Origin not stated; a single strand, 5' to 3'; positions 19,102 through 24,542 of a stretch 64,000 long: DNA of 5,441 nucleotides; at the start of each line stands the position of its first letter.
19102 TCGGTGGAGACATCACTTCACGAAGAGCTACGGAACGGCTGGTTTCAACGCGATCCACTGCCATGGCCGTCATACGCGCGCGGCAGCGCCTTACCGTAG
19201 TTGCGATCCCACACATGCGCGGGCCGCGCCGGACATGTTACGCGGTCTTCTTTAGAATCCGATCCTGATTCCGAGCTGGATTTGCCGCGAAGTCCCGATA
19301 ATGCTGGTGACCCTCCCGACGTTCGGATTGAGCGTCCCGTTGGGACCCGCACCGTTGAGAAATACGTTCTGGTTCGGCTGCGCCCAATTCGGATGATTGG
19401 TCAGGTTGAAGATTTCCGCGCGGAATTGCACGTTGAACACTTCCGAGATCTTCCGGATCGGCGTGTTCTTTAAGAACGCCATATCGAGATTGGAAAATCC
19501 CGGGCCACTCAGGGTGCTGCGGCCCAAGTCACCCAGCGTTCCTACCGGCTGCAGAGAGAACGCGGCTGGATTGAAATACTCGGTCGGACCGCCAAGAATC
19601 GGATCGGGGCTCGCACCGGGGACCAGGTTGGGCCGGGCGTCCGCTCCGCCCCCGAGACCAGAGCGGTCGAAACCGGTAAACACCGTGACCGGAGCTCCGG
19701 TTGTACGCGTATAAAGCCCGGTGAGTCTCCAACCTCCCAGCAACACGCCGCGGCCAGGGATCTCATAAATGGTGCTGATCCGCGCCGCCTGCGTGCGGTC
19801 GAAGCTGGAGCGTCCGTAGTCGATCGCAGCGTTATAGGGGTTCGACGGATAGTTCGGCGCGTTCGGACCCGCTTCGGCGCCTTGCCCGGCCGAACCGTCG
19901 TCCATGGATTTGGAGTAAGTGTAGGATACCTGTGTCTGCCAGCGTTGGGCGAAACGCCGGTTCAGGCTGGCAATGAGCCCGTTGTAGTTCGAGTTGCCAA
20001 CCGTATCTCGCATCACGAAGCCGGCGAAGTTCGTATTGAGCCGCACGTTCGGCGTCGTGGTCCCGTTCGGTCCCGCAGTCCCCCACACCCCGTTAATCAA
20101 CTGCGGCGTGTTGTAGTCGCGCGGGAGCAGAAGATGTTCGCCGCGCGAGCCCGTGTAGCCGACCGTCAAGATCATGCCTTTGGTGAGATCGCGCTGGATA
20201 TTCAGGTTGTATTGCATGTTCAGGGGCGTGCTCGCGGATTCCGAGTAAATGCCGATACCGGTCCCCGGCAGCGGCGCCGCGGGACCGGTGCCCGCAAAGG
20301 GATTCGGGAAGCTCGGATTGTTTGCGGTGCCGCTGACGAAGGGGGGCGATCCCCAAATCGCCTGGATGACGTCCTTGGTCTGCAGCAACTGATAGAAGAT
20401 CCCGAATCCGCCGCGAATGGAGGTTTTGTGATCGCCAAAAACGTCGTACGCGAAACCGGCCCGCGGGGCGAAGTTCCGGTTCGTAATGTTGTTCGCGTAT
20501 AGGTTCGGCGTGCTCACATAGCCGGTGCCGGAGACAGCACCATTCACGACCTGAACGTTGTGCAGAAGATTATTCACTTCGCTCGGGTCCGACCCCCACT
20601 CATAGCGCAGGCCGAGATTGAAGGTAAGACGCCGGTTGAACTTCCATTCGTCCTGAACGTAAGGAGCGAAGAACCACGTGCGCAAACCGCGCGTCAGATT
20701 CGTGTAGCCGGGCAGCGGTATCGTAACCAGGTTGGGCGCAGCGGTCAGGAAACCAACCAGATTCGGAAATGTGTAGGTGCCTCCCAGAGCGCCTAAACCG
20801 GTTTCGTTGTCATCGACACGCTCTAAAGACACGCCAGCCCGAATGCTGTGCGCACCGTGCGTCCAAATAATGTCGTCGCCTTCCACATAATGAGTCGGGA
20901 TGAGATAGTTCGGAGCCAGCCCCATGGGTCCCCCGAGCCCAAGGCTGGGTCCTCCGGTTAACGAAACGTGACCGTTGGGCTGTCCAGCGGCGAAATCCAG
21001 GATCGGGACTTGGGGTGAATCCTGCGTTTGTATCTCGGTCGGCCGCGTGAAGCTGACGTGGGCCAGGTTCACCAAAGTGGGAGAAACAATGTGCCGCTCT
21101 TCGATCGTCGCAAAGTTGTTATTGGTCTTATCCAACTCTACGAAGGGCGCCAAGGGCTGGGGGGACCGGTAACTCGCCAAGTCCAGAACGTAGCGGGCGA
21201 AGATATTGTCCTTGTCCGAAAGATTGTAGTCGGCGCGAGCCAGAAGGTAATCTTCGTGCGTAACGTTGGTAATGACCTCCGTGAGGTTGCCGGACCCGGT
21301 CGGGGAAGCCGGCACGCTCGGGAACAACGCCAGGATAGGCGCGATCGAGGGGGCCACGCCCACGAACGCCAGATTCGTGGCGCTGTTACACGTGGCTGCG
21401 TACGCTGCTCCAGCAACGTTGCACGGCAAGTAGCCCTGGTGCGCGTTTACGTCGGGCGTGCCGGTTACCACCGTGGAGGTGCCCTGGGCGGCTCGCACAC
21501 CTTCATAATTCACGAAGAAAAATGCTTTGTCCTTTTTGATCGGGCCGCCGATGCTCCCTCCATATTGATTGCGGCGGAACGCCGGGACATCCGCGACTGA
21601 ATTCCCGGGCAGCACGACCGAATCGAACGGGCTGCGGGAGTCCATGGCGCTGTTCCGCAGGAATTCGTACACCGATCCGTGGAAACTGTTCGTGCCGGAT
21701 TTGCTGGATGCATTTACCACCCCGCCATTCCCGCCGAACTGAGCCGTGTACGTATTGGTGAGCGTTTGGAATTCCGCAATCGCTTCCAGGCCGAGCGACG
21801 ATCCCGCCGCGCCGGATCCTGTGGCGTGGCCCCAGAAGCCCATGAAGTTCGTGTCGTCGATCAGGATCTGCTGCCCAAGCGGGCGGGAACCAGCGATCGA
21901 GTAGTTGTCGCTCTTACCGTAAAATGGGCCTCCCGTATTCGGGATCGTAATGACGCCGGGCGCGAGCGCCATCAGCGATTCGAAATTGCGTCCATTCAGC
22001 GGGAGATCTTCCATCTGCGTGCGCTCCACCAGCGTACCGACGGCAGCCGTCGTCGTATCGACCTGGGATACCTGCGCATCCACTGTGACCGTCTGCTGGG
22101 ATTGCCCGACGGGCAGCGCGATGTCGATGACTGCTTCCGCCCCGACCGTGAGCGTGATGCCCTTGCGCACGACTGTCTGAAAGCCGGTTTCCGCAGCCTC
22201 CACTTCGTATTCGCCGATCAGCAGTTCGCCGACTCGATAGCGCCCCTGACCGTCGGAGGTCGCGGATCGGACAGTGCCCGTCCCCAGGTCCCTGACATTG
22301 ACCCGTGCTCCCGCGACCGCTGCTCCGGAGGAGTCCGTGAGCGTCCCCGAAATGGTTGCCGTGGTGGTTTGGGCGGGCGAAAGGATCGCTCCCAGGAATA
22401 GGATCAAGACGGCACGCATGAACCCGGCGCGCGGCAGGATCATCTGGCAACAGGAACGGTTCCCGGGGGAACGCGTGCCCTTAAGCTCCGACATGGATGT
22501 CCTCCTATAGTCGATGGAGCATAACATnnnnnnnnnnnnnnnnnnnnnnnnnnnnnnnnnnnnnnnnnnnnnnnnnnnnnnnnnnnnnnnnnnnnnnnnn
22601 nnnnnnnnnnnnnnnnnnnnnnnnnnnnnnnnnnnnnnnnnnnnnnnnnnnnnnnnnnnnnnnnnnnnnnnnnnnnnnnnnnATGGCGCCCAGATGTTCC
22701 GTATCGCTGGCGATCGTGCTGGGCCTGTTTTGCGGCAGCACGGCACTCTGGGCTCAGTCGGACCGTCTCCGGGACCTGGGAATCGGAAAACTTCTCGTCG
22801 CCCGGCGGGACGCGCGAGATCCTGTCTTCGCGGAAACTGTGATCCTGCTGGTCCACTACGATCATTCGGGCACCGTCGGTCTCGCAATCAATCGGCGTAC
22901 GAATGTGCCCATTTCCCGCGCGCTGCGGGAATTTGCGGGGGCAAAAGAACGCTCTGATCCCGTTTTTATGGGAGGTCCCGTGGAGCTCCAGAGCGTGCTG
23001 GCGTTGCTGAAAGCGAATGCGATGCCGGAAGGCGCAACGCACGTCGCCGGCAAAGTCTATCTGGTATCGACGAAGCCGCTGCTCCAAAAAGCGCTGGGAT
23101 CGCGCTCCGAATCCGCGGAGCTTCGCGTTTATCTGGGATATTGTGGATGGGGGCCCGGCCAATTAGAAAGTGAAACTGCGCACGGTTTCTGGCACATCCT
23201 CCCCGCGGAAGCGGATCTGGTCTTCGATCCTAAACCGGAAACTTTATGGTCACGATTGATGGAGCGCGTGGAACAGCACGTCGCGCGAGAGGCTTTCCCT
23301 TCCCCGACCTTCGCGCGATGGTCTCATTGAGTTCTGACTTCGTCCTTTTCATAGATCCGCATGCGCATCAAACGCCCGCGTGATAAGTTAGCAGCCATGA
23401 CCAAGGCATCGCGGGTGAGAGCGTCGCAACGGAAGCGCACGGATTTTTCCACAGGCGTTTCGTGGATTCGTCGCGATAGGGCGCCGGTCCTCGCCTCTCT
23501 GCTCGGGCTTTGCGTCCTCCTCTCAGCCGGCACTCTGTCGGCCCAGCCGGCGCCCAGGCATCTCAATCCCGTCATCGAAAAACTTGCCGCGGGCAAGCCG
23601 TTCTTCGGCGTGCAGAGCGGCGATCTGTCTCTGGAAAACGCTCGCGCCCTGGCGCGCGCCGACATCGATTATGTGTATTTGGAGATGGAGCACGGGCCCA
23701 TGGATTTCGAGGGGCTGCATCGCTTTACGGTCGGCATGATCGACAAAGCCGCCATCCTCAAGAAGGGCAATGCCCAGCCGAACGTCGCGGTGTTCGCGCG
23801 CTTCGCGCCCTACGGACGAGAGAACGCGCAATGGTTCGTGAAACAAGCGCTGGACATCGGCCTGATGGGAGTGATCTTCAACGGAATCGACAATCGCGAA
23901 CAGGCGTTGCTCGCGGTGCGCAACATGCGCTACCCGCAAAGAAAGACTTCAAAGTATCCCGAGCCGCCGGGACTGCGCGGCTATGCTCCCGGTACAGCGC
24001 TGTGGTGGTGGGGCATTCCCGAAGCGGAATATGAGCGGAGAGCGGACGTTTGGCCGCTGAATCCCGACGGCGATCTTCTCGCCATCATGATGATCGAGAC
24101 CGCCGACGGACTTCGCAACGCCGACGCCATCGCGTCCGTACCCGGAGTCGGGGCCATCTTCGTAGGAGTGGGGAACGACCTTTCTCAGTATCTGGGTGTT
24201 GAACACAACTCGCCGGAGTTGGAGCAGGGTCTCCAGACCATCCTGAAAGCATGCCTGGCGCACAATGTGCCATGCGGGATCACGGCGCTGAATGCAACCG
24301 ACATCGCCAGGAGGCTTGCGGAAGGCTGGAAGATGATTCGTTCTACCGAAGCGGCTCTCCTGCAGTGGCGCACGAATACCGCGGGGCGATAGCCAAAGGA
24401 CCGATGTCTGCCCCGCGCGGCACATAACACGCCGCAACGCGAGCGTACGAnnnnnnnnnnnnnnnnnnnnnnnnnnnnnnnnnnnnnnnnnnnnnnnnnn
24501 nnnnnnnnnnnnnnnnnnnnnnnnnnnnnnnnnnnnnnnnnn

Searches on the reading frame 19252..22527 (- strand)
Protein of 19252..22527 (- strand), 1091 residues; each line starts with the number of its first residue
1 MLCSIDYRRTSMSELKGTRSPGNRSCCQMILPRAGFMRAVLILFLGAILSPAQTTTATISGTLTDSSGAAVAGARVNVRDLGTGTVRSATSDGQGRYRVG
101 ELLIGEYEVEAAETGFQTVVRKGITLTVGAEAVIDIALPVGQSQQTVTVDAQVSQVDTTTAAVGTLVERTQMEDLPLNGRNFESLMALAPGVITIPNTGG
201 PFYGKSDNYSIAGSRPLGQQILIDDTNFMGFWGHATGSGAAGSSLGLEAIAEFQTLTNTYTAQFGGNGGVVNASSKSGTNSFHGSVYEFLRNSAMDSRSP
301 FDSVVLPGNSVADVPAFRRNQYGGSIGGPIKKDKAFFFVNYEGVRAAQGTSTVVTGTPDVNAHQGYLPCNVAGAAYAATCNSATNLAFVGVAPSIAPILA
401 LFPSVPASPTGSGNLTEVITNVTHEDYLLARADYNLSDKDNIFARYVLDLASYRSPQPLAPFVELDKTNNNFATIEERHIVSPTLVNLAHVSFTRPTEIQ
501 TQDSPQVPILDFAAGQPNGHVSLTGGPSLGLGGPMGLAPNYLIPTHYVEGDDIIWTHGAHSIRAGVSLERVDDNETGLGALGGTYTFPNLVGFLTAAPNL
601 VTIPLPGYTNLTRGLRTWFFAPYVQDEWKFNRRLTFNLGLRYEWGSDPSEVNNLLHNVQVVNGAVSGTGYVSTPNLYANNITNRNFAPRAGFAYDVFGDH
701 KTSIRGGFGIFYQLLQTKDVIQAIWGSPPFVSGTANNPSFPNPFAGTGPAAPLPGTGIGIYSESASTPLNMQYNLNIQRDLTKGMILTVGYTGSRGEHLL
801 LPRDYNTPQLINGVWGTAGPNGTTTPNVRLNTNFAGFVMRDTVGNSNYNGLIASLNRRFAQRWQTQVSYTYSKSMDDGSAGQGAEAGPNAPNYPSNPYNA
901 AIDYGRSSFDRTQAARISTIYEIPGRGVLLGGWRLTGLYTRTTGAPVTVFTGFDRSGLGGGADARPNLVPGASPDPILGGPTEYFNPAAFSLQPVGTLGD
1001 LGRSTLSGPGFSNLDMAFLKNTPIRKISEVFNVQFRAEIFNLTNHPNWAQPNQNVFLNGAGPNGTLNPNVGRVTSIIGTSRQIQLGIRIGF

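Call 8: search_protein_families(library=pfam, proteins=[window:19252-22527:-], max_evalue=0.01)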
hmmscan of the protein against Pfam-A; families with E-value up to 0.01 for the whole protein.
window:19252-22527:- (1091 aa): 5 families
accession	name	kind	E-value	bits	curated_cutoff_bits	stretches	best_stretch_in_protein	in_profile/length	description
PF25183.1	OMP_b-brl_4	-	1.2e-175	586.7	30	1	275-1084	2-838/838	Outer membrane beta barrel domain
PF13620.12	CarboxypepD_reg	-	9.2e-20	71.2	32.3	1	58-138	1-81/82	Carboxypeptidase regulatory-like domain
PF13715.12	CarbopepD_reg_2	-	0.00073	20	32.2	1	59-122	1-61/88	CarboxypepD_reg-like domain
PF17210.9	SdrD_B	-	0.0035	18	29.7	1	65-117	18-71/112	SdrD B-like domain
PF00593.30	TonB_dep_Rec_b-barrel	-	0.0081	16.5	27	0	581-918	131-380/436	TonB dependent receptor-like, beta-barrel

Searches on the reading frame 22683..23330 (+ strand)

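Call 8: search_protein_families(library=pfam, proteins=[window:22683-23330:+], max_evalue=0.01)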
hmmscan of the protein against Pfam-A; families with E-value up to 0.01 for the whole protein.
window:22683-23330:+ (215 aa): 1 family
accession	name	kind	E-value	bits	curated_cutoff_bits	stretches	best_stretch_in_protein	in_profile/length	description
PF02622.21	DUF179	-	6e-35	121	27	1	45-195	4-155/157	AlgH-like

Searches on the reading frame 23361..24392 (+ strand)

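Call 8: search_protein_families(library=pfam, proteins=[window:23361-24392:+], max_evalue=0.01)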
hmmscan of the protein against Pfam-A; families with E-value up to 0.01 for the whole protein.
window:23361-24392:+ (343 aa): 1 family
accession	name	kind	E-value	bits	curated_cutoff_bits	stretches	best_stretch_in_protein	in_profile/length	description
PF03328.21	HpcH_HpaI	-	1.2e-14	54.6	25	1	94-321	14-204/221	HpcH/HpaI aldolase/citrate lyase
